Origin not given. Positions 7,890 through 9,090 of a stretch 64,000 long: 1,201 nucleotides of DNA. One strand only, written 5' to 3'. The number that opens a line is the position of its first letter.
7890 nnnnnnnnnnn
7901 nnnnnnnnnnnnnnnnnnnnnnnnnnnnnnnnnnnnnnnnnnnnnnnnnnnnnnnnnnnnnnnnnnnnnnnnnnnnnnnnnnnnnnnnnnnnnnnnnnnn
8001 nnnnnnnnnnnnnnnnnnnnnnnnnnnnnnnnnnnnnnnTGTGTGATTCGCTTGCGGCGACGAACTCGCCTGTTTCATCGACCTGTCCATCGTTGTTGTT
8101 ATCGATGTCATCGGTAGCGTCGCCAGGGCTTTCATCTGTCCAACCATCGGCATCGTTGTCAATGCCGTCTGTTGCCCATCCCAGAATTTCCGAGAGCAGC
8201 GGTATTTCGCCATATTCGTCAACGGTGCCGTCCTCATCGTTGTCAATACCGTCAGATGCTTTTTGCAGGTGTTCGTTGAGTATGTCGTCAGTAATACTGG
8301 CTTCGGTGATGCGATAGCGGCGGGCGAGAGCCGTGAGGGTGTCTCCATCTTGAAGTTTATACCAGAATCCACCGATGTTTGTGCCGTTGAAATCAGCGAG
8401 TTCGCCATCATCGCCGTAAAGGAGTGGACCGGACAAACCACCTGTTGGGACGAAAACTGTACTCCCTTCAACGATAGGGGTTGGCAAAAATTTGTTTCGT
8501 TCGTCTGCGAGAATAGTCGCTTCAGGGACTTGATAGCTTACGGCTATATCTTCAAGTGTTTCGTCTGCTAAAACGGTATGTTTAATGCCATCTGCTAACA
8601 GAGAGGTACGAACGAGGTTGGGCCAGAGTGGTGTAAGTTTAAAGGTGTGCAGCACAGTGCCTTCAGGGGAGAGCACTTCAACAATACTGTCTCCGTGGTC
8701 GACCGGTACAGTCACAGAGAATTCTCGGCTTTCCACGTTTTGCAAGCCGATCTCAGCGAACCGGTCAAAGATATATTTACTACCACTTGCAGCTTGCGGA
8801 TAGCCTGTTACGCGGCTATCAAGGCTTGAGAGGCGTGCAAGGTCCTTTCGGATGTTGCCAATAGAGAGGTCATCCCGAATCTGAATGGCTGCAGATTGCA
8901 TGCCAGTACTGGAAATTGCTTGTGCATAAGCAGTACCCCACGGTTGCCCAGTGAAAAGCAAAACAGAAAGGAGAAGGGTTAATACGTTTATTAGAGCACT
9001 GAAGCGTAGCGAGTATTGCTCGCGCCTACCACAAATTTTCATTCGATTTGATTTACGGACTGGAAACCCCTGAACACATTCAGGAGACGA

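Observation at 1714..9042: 2442-aa single protein combining a secreted M28 peptidase, a ~900-aa coiled coil and an FtsX/MacB-type permease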

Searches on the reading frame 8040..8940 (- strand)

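Call 21: search_protein_families(library=pfam, proteins=[window:8040-8940:-], max_evalue=10)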
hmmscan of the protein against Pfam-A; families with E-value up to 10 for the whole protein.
window:8040-8940:- (300 aa): 3 families
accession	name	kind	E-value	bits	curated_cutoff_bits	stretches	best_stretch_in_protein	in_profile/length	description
PF01476.26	LysM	-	3e-08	33.9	20.9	2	194-217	1-24/43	LysM domain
PF04662.18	Luteo_PO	-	0.04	14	29.3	1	16-127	92-205/208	Luteovirus P0 protein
PF11617.13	Cu-binding_MopE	-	0.42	11.3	27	2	229-242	17-30/30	Putative metal-binding motif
